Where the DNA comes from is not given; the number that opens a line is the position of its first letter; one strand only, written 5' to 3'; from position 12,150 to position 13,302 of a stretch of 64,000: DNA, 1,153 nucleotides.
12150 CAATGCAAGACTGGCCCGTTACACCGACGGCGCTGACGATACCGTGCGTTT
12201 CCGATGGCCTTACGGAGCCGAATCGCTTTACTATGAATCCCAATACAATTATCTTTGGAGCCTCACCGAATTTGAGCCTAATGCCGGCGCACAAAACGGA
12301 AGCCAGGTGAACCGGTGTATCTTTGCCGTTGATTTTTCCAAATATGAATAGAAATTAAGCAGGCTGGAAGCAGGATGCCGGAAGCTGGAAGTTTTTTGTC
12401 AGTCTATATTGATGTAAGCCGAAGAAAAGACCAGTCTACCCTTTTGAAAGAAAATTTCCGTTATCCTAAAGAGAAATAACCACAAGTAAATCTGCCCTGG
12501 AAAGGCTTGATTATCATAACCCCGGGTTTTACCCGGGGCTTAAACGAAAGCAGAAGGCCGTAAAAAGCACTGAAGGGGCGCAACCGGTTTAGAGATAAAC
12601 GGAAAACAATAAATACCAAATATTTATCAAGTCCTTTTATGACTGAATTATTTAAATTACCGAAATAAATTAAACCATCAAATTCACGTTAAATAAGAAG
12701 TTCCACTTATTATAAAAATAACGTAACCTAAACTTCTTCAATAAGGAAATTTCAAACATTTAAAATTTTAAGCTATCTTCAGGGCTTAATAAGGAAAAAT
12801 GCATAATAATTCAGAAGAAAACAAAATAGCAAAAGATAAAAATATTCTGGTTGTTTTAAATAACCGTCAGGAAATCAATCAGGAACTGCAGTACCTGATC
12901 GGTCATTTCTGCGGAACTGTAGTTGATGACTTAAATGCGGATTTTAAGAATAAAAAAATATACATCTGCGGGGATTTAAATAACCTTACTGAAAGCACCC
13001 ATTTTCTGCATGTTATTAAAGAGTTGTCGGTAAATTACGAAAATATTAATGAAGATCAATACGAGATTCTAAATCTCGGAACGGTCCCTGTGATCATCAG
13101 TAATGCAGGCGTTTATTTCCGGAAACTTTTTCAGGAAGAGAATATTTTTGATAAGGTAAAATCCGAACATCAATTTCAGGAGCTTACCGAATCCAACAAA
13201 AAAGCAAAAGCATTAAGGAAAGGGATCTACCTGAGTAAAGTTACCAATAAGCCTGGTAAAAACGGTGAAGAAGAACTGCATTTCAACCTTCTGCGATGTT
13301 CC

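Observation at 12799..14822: Tandem, translationally coupled pair of paralogous AlkB-like 2OG-Fe(II) dioxygenases: candidate uncharacterised two-component oxidative modification system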

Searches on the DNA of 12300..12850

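Call 61: search_rna_families(source=window, start=12300, end=12850, threshold=evalue, max_evalue=1)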
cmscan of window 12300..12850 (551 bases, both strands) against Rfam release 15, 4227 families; matches with E-value up to 1: 0.
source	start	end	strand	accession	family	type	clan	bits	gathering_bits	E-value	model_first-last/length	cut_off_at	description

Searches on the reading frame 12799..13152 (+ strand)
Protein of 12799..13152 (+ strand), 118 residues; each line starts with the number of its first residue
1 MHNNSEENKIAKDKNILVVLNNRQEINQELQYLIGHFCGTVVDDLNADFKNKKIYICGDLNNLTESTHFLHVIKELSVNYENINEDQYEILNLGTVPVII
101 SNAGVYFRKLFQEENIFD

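Call 71: search_protein_representatives(alignment_id=A3)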
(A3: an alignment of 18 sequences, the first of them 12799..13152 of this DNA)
Query: 18 sequences, 119 profile positions. Proteins with E-value up to 0.001 (for the whole library): 365; up to 1e-10: 183; up to 1e-30: 9. The best 150 are listed.
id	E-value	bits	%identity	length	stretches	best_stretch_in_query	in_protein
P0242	6.6e-44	165.1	-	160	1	1-119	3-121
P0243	1.0e-37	145.1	-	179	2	4-119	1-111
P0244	3.5e-37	143.4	-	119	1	4-113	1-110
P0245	1.2e-35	138.4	-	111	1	2-111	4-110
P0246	2.8e-35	137.3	-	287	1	3-119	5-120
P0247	9.4e-34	132.3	-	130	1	3-119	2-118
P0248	1.6e-33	131.6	-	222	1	2-119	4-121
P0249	4.5e-32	126.9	-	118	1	3-119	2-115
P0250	2.9e-31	124.3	-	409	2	2-119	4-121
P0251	1.5e-28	115.6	-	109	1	4-113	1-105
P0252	3.6e-28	114.3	-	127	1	4-119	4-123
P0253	1.1e-26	109.6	-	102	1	4-100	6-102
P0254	1.9e-26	108.8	-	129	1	3-119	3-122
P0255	6.4e-25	103.8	-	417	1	3-119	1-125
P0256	1.2e-24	103.0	-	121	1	3-119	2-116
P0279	7.7e-20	87.5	-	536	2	49-119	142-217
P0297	6.0e-18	81.3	-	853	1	3-118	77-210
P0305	2.2e-17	79.5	-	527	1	8-118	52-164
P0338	3.0e-15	72.6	-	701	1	21-119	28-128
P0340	4.4e-15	72.1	-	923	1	6-114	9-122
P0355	3.5e-14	69.2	-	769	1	3-118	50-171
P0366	2.8e-13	66.3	-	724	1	4-118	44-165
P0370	3.9e-13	65.8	-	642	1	2-115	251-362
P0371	4.9e-13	65.5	-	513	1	5-115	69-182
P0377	7.9e-13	64.8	-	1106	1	3-112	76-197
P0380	1.3e-12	64.2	-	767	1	5-118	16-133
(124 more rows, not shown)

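Call 72: search_protein_families(library=pfam, proteins=[P0297, P0340, P0355, P0338, P0366, P0370, P0377, P0380, P0279, P0305], max_evalue=0.01)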
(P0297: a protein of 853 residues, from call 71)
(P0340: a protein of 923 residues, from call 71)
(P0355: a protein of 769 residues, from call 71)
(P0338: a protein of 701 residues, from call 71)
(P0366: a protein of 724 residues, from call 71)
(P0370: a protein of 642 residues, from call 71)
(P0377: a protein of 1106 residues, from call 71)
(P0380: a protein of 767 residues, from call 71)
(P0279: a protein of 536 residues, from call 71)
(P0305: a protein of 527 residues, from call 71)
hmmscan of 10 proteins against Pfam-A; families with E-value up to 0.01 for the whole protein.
P0297 (853 aa): 1 family
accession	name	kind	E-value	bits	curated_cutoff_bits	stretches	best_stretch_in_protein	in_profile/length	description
PF13532.12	2OG-FeII_Oxy_2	-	1.8e-11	45.1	31.2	1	598-759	65-194/194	2OG-Fe(II) oxygenase superfamily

P0340 (923 aa): 1 family
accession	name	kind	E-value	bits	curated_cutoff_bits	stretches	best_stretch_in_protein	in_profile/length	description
PF13532.12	2OG-FeII_Oxy_2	-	1e-05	26.3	31.2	1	657-757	93-175/194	2OG-Fe(II) oxygenase superfamily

P0355 (769 aa): 1 family
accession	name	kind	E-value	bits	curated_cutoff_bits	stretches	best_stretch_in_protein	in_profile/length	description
PF13532.12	2OG-FeII_Oxy_2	-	5.4e-14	53.3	31.2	1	541-663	78-176/194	2OG-Fe(II) oxygenase superfamily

P0338 (701 aa): 1 family
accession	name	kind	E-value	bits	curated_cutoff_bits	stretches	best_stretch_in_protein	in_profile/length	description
PF13532.12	2OG-FeII_Oxy_2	-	2.2e-07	31.7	31.2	1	490-603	69-170/194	2OG-Fe(II) oxygenase superfamily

P0366 (724 aa): 1 family
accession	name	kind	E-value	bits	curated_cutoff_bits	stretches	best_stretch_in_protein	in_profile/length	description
PF13532.12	2OG-FeII_Oxy_2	-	6.9e-10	39.9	31.2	1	524-659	61-194/194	2OG-Fe(II) oxygenase superfamily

P0370 (642 aa): 1 family
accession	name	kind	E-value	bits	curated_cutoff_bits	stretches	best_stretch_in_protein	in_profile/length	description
PF13532.12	2OG-FeII_Oxy_2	-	3.8e-13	50.5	31.2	1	59-182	71-194/194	2OG-Fe(II) oxygenase superfamily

P0377 (1106 aa): 1 family
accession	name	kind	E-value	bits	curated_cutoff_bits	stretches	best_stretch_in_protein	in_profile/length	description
PF13532.12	2OG-FeII_Oxy_2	-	2.6e-08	34.7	31.2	1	782-983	56-192/194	2OG-Fe(II) oxygenase superfamily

P0380 (767 aa): 1 family
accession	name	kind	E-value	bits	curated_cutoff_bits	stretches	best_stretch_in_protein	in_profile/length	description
PF13532.12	2OG-FeII_Oxy_2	-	2.1e-08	35.1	31.2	1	551-674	73-171/194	2OG-Fe(II) oxygenase superfamily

P0279 (536 aa): 1 family
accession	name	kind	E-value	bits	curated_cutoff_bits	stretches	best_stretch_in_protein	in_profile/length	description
PF05110.18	AF-4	-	0.0071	16.1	26.9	0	102-140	451-490/514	AF-4 proto-oncoprotein N-terminal region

P0305 (527 aa): 1 family
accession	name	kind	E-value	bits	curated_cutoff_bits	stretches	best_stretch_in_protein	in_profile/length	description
PF13532.12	2OG-FeII_Oxy_2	-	0.0095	16.6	31.2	0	241-373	90-176/194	2OG-Fe(II) oxygenase superfamily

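Call 74: list_cluster_members(proteins=[P0297, P0340, P0355, P0338, P0366, P0370, P0377, P0380, P0279, P0371])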
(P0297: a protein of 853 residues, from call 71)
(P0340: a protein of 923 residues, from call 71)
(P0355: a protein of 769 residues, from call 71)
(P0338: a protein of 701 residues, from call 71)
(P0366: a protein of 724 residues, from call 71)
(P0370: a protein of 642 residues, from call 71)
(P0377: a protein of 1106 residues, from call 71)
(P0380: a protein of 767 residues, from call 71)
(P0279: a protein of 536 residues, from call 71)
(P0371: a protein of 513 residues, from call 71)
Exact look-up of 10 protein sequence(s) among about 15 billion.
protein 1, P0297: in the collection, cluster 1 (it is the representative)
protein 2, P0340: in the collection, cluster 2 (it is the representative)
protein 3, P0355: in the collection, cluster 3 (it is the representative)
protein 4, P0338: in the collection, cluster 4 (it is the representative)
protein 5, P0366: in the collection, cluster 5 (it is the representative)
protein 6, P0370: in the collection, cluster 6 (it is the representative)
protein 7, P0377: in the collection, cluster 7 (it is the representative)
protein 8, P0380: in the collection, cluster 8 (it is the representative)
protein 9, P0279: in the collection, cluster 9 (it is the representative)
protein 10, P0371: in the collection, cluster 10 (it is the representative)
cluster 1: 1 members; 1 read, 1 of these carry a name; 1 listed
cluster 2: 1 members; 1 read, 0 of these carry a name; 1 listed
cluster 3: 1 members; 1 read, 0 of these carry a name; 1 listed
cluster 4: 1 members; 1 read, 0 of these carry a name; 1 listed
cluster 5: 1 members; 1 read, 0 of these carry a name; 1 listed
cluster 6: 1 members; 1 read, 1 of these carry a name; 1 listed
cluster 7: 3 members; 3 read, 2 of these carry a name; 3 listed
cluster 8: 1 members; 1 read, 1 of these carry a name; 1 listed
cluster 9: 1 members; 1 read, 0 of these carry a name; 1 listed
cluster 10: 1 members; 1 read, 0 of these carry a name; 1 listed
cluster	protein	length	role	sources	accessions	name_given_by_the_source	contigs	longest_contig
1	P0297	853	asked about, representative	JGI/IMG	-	hypothetical protein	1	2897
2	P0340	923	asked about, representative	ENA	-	-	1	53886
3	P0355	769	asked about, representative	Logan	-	-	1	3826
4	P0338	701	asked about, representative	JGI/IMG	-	-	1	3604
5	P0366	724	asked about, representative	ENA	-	-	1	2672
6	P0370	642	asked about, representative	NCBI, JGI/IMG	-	hypothetical protein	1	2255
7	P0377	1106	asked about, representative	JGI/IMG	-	-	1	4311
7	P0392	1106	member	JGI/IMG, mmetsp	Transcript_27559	Transcript_27559/g.46256 ORF Transcript_27559/g.46256 Transcript_27559/m.46256 ...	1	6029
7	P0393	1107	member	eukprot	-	CAMPEP_0174967262 /NCGR_PEP_ID=MMETSP0004_2-20121128/7487_1 /TAXON_ID=420556 ...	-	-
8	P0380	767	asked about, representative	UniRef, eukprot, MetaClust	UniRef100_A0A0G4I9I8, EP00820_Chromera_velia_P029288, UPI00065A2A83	Fe2OG dioxygenase domain-containing protein n=1 Tax=Chromera velia CCMP2878 TaxID=1169474 ... | Cvel_12286.t1-p1 / transcript=Cvel_12286.t1 / gene=Cvel_12286 / ... | status=active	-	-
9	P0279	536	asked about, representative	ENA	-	-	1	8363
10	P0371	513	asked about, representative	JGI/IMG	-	-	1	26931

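Call 102: search_solved_structures(query=A3, max_evalue=10)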
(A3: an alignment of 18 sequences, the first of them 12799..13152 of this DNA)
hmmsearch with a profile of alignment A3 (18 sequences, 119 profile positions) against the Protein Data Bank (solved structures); distinct sequences matched with E-value up to 10: 3.
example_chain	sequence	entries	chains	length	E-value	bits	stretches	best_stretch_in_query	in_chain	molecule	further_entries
1yb1_A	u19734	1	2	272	0.25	14.7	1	75-116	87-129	17-beta-hydroxysteroid dehydrogenase type XI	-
9gay_C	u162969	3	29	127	0.39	14.1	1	4-44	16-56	gp48 - Minor capsid protein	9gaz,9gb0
3tze_A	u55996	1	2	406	0.59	13.6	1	44-86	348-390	Tryptophanyl-tRNA synthetase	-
